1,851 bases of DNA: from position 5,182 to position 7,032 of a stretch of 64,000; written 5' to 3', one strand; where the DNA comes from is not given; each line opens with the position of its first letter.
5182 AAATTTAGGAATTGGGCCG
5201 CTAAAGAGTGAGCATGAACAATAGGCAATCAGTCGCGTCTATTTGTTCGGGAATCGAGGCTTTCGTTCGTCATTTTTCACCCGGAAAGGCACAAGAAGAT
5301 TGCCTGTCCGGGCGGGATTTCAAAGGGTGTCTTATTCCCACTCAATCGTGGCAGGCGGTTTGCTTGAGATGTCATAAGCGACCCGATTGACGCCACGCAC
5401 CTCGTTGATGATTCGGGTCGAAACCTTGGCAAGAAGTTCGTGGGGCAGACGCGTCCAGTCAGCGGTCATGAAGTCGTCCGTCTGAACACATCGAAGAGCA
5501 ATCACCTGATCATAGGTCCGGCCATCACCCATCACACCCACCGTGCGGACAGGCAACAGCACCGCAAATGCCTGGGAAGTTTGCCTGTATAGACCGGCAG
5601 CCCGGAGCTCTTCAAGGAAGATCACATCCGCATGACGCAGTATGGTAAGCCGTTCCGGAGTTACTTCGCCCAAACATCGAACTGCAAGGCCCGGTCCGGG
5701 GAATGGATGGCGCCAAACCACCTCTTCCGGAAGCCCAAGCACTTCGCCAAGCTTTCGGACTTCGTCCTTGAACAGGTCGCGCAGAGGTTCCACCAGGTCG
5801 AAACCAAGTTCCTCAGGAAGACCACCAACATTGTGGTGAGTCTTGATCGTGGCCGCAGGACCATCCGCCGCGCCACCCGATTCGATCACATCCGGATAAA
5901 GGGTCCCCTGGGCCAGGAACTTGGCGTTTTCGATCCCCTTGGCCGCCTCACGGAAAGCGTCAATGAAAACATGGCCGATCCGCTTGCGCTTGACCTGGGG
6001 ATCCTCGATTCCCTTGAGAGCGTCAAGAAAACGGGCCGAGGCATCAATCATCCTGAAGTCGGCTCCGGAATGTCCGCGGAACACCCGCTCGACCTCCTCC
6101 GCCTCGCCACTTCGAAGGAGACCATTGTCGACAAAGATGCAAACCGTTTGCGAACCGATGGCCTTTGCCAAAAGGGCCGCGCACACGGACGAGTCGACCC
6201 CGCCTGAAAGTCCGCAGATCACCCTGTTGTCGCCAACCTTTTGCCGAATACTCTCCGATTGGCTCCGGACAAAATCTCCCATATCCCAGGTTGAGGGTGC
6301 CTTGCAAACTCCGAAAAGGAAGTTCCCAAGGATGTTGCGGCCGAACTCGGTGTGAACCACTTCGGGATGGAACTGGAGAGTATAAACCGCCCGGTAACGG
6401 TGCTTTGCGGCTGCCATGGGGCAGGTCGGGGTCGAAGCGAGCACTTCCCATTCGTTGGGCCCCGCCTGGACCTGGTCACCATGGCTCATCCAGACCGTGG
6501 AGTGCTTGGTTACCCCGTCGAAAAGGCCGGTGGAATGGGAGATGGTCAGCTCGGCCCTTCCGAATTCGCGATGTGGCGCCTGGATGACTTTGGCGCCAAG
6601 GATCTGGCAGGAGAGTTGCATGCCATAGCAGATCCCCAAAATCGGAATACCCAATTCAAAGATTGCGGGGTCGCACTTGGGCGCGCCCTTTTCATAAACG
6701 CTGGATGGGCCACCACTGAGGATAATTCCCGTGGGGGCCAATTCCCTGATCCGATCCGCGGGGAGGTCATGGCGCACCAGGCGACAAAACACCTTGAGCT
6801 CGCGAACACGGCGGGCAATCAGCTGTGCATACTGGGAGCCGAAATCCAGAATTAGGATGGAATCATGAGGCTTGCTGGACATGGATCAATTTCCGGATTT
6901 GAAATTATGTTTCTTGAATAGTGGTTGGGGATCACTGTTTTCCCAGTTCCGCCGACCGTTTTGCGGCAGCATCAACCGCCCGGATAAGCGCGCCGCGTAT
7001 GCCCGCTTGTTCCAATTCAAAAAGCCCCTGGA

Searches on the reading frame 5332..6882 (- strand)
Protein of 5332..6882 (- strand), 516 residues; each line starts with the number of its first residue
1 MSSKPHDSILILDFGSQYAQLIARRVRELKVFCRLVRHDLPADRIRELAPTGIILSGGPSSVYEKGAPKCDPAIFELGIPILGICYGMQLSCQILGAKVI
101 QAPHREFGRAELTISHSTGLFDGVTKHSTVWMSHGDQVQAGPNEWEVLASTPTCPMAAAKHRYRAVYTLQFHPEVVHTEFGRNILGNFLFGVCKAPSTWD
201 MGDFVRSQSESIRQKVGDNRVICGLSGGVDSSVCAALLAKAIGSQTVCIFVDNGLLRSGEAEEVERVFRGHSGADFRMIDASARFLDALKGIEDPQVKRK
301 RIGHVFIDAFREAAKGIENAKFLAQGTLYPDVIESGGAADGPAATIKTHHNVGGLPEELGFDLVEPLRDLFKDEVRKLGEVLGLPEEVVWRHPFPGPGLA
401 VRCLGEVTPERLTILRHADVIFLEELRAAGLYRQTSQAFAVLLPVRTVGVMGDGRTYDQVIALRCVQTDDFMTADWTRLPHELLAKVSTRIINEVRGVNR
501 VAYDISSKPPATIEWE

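Call 75: search_protein_families(library=pfam, proteins=[window:5332-6882:-], max_evalue=0.00001)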
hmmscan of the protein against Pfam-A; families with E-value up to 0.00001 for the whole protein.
window:5332-6882:- (516 aa): 3 families
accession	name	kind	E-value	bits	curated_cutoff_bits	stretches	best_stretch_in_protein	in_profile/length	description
PF00117.34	GATase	-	2.3e-45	155.1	22.8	1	10-190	1-188/190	Glutamine amidotransferase class-I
PF00958.27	GMP_synt_C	-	6e-45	151.7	27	1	424-515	1-92/92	GMP synthase C terminal domain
PF02540.23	NAD_synthase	-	1.5e-10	41.1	21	1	214-247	14-47/242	NAD synthase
